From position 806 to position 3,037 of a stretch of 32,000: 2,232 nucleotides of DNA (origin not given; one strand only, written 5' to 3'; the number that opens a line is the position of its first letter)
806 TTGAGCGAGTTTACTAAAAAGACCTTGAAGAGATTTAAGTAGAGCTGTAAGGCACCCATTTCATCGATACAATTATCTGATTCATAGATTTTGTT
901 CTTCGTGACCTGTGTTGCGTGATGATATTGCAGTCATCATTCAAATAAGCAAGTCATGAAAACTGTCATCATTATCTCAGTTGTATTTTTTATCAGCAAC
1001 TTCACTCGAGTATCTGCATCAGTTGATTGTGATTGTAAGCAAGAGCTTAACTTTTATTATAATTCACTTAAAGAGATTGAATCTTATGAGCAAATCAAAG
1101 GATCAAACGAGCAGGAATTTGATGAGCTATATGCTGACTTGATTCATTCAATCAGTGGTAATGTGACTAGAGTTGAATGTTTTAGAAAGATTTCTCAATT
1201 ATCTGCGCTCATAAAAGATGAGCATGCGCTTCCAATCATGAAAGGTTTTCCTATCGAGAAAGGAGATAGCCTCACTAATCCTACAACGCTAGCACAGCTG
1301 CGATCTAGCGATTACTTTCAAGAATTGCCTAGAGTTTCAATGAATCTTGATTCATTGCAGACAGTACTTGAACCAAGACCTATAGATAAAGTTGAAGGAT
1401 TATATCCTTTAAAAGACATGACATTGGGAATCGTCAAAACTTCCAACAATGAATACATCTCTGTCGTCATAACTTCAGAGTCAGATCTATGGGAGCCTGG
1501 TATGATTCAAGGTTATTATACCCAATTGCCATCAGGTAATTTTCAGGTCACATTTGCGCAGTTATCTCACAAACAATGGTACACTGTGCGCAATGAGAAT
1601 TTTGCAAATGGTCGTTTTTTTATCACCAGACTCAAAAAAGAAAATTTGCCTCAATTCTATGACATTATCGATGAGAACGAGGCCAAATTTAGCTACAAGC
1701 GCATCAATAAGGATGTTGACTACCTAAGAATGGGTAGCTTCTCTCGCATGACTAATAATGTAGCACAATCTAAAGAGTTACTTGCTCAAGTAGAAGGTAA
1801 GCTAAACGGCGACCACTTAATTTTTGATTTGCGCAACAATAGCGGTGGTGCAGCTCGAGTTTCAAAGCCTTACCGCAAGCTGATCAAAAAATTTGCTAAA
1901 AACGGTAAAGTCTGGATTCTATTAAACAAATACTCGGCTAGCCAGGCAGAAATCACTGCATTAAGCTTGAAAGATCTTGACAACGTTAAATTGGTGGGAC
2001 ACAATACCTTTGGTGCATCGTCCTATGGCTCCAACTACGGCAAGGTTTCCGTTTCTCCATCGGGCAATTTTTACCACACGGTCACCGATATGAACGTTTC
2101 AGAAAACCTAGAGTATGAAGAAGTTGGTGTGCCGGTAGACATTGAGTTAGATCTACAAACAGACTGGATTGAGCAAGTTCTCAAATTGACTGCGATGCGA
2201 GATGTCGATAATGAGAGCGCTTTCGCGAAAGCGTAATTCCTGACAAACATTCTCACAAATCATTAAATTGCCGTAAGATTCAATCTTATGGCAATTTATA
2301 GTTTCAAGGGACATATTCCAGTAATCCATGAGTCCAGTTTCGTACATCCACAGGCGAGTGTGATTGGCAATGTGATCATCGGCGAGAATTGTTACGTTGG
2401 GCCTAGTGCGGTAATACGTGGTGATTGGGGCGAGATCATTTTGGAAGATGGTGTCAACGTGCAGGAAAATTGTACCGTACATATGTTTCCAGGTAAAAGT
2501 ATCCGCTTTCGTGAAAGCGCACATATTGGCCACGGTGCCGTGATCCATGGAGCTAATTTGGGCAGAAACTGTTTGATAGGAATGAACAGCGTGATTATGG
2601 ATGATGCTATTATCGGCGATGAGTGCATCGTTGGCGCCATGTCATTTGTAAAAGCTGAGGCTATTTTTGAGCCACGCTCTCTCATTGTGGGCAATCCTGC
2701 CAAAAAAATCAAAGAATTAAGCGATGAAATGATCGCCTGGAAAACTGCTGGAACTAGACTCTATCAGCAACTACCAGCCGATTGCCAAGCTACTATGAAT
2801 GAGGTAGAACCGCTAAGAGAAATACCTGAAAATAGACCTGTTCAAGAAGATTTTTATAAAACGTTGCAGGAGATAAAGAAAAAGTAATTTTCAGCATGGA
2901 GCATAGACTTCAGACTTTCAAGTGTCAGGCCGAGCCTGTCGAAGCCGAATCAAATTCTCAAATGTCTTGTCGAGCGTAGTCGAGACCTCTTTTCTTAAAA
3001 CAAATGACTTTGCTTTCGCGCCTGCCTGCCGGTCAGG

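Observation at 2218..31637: One 14-16 bp perfect palindrome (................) recurs 13 times in 32 kb, in genes and between them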

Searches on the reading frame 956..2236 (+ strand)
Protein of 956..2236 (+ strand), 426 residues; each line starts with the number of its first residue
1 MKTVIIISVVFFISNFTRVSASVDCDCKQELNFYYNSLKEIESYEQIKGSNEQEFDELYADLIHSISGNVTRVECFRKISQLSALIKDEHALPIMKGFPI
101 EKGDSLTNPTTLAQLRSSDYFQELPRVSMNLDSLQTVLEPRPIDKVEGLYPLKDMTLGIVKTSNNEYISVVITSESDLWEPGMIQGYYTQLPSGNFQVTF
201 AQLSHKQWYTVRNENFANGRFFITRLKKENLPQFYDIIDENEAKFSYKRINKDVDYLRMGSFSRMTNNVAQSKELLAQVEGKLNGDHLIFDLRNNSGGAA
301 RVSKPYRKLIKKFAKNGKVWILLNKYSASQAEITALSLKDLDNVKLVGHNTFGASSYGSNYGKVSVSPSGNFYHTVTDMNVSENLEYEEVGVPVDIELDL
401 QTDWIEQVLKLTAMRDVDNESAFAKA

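Call 12: list_cluster_members(proteins=[window:956-2236:+, window:3102-4463:+, window:12621-13913:+, window:22495-24444:+, window:24649-25728:+, window:18171-19259:+, window:19260-21701:-, window:26154-28610:+, window:29892-31442:-, window:28622-29254:+])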
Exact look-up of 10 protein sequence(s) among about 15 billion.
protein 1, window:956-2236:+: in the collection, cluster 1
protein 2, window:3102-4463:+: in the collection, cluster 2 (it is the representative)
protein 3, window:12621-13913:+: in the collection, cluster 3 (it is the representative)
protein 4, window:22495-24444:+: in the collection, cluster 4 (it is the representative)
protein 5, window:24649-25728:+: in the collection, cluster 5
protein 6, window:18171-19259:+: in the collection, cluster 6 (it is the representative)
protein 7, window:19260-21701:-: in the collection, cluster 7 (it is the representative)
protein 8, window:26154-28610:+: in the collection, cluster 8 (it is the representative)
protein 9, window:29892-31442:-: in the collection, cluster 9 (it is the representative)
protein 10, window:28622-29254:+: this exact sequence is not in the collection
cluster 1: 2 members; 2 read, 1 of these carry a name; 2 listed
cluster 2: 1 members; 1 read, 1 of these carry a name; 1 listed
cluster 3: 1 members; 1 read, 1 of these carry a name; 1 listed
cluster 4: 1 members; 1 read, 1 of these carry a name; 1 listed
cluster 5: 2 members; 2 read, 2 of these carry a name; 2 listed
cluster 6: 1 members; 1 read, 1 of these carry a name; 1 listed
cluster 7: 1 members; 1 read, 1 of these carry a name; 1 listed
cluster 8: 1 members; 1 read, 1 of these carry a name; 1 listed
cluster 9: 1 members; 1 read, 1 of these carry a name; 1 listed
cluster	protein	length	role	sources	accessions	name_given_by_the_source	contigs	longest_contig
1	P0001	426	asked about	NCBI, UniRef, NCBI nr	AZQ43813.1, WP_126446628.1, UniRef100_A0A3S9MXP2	S41 family peptidase [Nonlabens ponticola] | Tail specific protease domain-containing protein n=1 Tax=Nonlabens ponticola ...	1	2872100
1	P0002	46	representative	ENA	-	-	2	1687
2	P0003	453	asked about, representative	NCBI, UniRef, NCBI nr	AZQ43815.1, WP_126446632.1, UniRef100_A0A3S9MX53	dihydrolipoamide acetyltransferase family protein [Nonlabens ponticola] | Dihydrolipoamide acetyltransferase component of pyruvate dehydrogenase complex n=1 ...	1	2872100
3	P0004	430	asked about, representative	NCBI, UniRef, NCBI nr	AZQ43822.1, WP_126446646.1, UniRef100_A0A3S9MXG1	glutamate-1-semialdehyde 2,1-aminomutase [Nonlabens ponticola] | Glutamate-1-semialdehyde 2,1-aminomutase n=1 Tax=Nonlabens ponticola TaxID=2496866 ...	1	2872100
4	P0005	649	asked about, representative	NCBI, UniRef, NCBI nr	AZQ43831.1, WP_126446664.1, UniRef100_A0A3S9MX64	putative porin [Nonlabens ponticola] | Porin n=1 Tax=Nonlabens ponticola TaxID=2496866 RepID=A0A3S9MX64_9FLAO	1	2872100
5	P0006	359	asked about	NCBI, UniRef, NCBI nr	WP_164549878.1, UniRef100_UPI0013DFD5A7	hypothetical protein [Nonlabens ponticola] | hypothetical protein n=1 Tax=Nonlabens ponticola TaxID=2496866 RepID=UPI0013DFD5A7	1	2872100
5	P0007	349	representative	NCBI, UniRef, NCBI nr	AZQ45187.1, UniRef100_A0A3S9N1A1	hypothetical protein EJ995_06160 [Nonlabens ponticola] | Uncharacterized protein n=1 Tax=Nonlabens ponticola TaxID=2496866 RepID=A0A3S9N1A1_9FLAO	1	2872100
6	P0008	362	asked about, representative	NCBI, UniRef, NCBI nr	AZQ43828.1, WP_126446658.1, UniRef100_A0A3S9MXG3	DNA topoisomerase IB [Nonlabens ponticola] | DNA topoisomerase n=1 Tax=Nonlabens ponticola TaxID=2496866 RepID=A0A3S9MXG3_9FLAO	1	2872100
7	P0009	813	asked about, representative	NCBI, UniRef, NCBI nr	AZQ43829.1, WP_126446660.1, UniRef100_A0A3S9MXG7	hypothetical protein [Nonlabens ponticola] | Uncharacterized protein n=1 Tax=Nonlabens ponticola TaxID=2496866 RepID=A0A3S9MXG7_9FLAO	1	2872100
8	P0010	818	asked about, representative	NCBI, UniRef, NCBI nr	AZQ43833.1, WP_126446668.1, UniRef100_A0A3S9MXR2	TonB-dependent receptor [Nonlabens ponticola] | TonB-dependent receptor n=1 Tax=Nonlabens ponticola TaxID=2496866 RepID=A0A3S9MXR2_9FLAO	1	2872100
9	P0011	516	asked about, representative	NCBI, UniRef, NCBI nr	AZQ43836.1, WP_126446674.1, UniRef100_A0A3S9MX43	cryptochrome/photolyase family protein [Nonlabens ponticola] | Cryptochrome/photolyase family protein n=1 Tax=Nonlabens ponticola TaxID=2496866 ...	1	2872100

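Call 74: find_encoding_contigs(protein=P0001, flank=10000, max_places=1)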
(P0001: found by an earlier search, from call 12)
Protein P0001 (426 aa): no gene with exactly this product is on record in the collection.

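Call 75: find_encoding_contigs(protein=P0011, flank=10000, max_places=1)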
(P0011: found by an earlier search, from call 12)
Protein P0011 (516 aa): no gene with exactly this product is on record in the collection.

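Call 84: search_protein_families(library=pfam, proteins=[window:956-2236:+], max_evalue=0.001)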
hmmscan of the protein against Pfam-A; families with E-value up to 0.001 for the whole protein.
window:956-2236:+ (426 aa): 1 family
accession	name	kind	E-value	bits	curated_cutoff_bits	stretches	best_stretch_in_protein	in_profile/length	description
PF03572.23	Peptidase_S41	-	7.3e-15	55.4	24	1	312-397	82-164/165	Peptidase family S41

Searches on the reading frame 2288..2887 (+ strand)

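Call 84: search_protein_families(library=pfam, proteins=[window:2288-2887:+], max_evalue=0.001)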
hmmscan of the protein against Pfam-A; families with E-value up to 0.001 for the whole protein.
window:2288-2887:+ (199 aa): 4 families
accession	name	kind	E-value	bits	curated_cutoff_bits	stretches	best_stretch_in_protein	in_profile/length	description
PF00132.30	Hexapep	-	5.7e-21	73.7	27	2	89-122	2-35/36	Bacterial transferase hexapeptide (six repeats)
PF14602.12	Hexapep_2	-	6.2e-10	39.1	27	0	80-103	10-32/34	Hexapeptide repeat of succinyl-transferase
PF25084.1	LbH_EIF2B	-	5.7e-09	36.4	54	1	76-122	26-71/105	EIF2B subunit epsilon LbH domain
PF25247.1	LbH_GLGC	-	0.00013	22.4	27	0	77-125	15-62/135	GLGC left-handed parallel beta-helix domain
